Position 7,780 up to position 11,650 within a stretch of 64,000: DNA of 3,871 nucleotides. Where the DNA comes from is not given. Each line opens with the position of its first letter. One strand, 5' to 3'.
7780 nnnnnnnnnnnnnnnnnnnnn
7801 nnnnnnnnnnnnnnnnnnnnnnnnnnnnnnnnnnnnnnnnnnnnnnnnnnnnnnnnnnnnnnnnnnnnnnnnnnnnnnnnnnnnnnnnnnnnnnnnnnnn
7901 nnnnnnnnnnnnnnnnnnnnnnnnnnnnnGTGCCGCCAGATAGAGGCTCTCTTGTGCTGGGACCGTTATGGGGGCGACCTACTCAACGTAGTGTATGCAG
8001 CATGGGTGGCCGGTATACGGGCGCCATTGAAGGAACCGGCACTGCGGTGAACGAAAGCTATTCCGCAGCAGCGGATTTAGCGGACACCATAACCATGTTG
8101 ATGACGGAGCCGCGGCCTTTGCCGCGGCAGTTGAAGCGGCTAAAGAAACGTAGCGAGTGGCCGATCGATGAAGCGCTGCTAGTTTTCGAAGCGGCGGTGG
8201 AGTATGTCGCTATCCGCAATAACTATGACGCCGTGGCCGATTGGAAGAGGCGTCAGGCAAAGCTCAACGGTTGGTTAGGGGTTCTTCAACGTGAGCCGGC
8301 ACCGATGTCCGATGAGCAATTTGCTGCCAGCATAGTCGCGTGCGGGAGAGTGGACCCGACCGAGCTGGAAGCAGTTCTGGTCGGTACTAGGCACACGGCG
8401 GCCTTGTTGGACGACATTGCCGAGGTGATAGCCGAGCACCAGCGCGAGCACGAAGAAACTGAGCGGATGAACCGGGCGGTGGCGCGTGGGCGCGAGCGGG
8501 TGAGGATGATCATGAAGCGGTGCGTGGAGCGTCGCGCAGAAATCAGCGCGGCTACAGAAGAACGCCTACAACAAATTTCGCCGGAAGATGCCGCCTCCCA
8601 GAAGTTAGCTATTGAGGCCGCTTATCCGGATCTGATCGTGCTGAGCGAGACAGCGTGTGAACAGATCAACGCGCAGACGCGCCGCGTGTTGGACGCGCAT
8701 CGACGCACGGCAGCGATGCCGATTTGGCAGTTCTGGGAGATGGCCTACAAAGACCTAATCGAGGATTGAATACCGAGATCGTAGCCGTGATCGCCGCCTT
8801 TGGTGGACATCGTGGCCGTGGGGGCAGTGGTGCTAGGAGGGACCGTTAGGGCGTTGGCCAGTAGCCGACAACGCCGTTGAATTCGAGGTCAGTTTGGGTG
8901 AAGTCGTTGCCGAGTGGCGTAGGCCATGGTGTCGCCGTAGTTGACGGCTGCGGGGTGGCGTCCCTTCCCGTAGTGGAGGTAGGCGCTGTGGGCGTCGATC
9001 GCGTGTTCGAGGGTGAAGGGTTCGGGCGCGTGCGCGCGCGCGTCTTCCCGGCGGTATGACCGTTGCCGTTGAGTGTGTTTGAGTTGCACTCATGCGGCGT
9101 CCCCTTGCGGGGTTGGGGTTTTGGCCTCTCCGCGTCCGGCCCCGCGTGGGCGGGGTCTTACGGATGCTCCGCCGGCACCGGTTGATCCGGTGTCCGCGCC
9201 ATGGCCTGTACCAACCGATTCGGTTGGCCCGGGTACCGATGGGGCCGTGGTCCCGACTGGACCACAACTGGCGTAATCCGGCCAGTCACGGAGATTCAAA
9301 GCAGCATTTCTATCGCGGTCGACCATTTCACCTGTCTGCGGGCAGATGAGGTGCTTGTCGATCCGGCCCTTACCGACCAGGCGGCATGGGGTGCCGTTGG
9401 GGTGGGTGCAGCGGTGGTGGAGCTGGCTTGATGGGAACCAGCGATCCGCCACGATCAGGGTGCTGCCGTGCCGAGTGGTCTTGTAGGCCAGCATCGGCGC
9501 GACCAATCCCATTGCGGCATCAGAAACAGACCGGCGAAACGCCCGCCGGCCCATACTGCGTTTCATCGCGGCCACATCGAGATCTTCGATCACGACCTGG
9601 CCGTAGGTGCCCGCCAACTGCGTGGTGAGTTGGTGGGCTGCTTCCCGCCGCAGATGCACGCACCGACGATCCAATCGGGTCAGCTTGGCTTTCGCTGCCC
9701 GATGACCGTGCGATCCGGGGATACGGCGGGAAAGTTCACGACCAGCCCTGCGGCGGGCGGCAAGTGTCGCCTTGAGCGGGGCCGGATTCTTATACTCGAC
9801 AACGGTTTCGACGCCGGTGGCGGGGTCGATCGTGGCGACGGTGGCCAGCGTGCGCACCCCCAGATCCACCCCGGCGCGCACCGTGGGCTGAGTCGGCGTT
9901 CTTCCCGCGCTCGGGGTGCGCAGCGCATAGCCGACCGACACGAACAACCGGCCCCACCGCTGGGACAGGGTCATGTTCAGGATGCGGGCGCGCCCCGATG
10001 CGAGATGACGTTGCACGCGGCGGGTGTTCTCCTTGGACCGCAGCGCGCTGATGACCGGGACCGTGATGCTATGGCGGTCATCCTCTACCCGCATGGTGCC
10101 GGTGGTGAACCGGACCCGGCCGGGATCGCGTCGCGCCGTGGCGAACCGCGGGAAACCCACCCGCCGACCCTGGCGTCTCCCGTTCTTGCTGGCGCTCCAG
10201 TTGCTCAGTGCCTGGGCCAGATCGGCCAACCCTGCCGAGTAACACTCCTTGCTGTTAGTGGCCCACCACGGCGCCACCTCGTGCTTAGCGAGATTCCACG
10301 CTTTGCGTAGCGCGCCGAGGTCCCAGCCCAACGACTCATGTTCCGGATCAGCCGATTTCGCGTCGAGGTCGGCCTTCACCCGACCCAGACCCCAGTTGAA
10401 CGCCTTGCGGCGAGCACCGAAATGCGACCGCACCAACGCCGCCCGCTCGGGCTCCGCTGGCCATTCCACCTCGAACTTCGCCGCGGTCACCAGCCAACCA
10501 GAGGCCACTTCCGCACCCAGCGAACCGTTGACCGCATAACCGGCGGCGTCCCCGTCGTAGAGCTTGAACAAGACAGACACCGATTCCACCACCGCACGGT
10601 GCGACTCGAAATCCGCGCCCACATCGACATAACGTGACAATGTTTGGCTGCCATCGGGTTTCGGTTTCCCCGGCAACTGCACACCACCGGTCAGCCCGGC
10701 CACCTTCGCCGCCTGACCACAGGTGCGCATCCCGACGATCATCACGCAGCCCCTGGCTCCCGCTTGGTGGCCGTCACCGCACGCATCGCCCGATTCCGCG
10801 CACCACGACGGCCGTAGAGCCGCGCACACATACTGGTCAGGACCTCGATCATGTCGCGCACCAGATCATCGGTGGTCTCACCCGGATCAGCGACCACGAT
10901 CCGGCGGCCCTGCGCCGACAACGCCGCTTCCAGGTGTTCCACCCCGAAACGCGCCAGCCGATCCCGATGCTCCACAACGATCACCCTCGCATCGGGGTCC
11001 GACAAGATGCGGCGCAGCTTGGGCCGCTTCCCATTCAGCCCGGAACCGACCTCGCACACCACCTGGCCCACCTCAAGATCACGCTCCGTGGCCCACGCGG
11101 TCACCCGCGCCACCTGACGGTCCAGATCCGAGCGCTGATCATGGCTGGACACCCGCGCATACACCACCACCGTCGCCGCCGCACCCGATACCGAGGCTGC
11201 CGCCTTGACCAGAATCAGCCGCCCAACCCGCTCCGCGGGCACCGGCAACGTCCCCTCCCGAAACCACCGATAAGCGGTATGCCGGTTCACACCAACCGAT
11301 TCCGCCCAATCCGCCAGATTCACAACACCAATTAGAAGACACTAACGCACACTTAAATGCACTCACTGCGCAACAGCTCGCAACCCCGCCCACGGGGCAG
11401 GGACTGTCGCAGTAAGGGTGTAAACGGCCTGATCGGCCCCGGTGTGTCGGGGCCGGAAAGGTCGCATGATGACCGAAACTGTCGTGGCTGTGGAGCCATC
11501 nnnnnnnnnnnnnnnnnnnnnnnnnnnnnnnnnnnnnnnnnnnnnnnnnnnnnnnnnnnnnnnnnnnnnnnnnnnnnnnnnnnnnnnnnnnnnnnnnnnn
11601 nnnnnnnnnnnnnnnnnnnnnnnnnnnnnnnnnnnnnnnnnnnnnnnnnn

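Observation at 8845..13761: IS607-family (TnpA serine recombinase + TnpB) element replaced half of a duplicated vapBC module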

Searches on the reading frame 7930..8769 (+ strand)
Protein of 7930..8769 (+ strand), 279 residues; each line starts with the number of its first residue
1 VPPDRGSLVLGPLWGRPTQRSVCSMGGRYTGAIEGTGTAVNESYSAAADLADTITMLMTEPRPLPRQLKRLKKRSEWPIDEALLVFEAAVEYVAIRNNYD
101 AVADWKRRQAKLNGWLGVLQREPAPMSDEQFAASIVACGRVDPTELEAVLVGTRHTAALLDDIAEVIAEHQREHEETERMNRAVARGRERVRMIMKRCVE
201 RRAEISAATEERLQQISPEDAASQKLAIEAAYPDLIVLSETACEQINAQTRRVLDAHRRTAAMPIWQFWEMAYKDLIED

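Call 7: search_protein_families(library=pfam, proteins=[window:7930-8769:+], max_evalue=0.01)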
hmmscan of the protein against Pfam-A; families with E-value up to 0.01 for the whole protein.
window:7930-8769:+ (279 aa): 0 families

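Call 36: search_protein_families(library=ncbifam, proteins=[window:8050-8769:+], max_evalue=0.001)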
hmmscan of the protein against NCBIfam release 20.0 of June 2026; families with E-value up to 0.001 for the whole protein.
window:8050-8769:+ (239 aa): 0 families

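Call 65: find_homologous_proteins(query=window:8002-8766:+, max_evalue=1e-10)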
Query window:8002-8766:+ (255 aa): 16 proteins with E <= 1e-10 among 1924 candidates.
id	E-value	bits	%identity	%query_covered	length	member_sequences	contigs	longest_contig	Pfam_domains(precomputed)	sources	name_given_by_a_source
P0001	5.4e-148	509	100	94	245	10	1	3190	-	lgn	-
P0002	1.5e-124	432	79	100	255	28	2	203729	-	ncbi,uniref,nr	ncbi:hypothetical protein [Mycobacterium intracellulare]|uniref:hypothetical protein n=1 Tax=Mycobac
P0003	2.1e-114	399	84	88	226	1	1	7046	-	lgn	-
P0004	1.5e-105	370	82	83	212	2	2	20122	-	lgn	-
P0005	6.3e-99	348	71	93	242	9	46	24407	-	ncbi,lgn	-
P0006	2.4e-93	330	66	94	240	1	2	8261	-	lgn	-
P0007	9.0e-83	295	68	86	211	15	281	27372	-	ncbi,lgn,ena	-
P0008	3.6e-81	290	63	94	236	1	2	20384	-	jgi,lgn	jgi:hypothetical protein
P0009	3.1e-78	281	62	94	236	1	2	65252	-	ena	-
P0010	1.1e-57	213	51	100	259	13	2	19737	-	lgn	-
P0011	3.3e-54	202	50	94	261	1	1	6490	-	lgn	-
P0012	6.5e-52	194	49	94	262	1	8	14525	-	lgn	-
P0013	3.4e-51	192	49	94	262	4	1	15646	-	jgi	jgi:hypothetical protein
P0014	5.9e-48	181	44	91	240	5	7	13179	-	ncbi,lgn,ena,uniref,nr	ncbi:hypothetical protein Mkiyose1665_57370 [Mycobacterium kiyosense]|uniref:hypothetical protein n=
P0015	4.6e-46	175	47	93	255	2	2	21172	-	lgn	-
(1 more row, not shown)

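Call 66: find_encoding_contigs(protein=P0004, flank=5000, max_places=3)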
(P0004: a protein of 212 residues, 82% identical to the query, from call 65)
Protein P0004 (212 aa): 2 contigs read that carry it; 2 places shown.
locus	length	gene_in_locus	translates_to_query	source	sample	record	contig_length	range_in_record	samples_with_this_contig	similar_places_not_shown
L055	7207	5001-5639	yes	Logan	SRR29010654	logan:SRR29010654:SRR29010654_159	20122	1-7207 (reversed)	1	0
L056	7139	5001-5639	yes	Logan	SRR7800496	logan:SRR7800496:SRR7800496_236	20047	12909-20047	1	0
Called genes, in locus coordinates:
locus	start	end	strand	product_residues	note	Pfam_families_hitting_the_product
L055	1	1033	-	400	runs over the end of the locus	PF14657:Arm-DNA-bind_4 (weak), PF00589:Phage_integrase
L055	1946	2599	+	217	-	PF27150:Rv2240c (weak)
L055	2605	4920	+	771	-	-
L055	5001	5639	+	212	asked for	-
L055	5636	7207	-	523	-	?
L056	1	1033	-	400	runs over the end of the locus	PF14657:Arm-DNA-bind_4 (weak), PF00589:Phage_integrase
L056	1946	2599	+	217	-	PF27150:Rv2240c (weak)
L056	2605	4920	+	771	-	-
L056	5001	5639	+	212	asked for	-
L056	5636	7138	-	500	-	?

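Call 67: find_encoding_contigs(protein=P0002, flank=5000, max_places=3)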
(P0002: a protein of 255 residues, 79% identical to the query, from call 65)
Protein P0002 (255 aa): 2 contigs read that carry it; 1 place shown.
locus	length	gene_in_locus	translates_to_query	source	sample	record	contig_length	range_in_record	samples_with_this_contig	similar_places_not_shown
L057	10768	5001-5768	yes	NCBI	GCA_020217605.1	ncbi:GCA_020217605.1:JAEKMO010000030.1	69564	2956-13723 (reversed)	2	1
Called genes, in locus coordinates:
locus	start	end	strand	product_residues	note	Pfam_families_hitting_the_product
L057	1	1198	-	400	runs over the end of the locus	PF14657:Arm-DNA-bind_4, PF00589:Phage_integrase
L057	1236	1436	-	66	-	PF12728:HTH_17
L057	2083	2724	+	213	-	PF27150:Rv2240c (weak)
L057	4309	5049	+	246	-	-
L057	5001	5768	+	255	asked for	-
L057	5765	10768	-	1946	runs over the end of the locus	PF08751:TrwC, PF13245:AAA_19, PF13604:AAA_30, PF22232:TraI_hel_assoc_N (faint), PF13604:AAA_30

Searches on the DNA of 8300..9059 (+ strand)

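Call 37: search_dna_similar(query=window:8300-9059:+, collection=plasmids, mode=distant, max_rows=20)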
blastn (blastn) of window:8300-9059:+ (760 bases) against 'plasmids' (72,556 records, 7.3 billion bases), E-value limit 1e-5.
Records with a match: 8; places in all: 8; records where one place covers at least 80% of the query: 0.
Best place of each record, by identity: 80-90% 4; 60-80% 4.
By first word of the organism name: Mycobacterium 8.
By predicted mobility (MOB-suite, as given by PLSDB): mobilizable 6; non-mobilizable 2.
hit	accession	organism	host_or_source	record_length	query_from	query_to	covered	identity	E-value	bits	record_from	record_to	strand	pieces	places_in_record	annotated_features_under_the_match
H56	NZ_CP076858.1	Mycobacterium avium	Homo sapiens,sputum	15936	102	465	48%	82.5%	1e-98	367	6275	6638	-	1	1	hypothetical protein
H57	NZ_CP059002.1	Mycobacterium avium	Homo sapiens,sputum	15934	102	465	48%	82.5%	1e-98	367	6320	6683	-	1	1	hypothetical protein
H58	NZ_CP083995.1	Mycobacterium avium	-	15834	102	465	48%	82.5%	1e-98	367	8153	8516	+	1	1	hypothetical protein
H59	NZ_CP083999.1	Mycobacterium avium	Homo sapiens,sputum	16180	102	465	48%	82.5%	1e-98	367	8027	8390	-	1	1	hypothetical protein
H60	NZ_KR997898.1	Mycobacterium avium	-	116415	206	481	36%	71.6%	1e-28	135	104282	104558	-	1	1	hypothetical protein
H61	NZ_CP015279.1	Mycobacterium intracellulare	bronchial lavage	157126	547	723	23%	71.9%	2e-27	131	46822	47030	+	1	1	type II toxin-antitoxin system VapC family toxin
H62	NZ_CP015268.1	Mycobacterium intracellulare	cell culture,heated-cooler unit water ...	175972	547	723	23%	71.9%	2e-27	131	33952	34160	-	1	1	type II toxin-antitoxin system VapC family toxin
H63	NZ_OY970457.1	Mycobacterium riyadhense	-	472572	555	723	22%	69.7%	5e-22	113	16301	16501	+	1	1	type II toxin-antitoxin system VapC family toxin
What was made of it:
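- Tried and rejected: In PLSDB the geneB* part matches only at 72-82% and the vapC* part only at 70-72% (call 37).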

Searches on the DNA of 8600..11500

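Call 17: search_rna_families(source=window, start=8600, end=11500, threshold=evalue, max_evalue=5, show_alignments=2)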
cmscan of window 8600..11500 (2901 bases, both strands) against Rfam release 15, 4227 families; matches with E-value up to 5: 5.
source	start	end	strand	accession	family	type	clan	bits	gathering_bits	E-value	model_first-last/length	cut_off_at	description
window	11422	11467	+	RF00365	mir-BHRF1-1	Gene; miRNA;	-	22.9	95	0.24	1-66/66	no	mir-BHRF1-1 microRNA precursor family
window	9631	9729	-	RF02887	mgtC_leader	Cis-reg; leader;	-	22.4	48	0.25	1-114/114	no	Salmonella mgtC leader RNA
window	10095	10119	-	RF03158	L31-Actinobacteria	Cis-reg; leader;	CL00118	19.7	35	2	1-48/48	no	L31-Actinobacteria ribosomal protein leader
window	11399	11456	+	RF00195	RsmY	Gene; sRNA;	CL00106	18.6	57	0.14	1-121/121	no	RsmY RNA family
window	9063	9102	+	RF03523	mir-4703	Gene; miRNA;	-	18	88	4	1-61/61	no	mir-4703 microRNA precursor family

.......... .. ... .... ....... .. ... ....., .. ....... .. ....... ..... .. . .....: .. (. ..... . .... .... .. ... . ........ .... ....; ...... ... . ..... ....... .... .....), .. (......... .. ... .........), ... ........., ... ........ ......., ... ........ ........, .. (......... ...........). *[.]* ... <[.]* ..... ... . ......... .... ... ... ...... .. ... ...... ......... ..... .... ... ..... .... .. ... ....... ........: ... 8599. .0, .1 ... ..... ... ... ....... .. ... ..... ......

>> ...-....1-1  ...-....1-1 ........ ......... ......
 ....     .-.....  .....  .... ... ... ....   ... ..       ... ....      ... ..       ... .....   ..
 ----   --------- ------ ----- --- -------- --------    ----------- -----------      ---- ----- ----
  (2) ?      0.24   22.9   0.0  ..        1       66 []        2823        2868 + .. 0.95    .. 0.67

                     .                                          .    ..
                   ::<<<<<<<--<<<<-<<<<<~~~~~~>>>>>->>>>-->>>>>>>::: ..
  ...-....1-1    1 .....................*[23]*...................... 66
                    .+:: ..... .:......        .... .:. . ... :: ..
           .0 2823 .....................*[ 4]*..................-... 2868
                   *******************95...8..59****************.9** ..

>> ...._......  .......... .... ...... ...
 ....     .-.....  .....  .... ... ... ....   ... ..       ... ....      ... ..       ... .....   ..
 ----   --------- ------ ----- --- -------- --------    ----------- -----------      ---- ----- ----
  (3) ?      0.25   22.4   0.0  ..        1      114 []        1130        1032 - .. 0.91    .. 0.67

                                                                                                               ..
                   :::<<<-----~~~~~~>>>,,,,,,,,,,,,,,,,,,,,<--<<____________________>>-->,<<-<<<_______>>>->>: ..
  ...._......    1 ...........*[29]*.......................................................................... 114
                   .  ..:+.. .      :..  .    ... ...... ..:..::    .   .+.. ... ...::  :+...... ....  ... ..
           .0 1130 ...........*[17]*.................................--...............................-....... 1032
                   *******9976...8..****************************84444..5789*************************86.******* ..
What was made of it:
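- Tried and rejected: Rfam scan of 8600-11500 at E <= 5 found only chance-level hits and no omega-RNA family (call 17).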
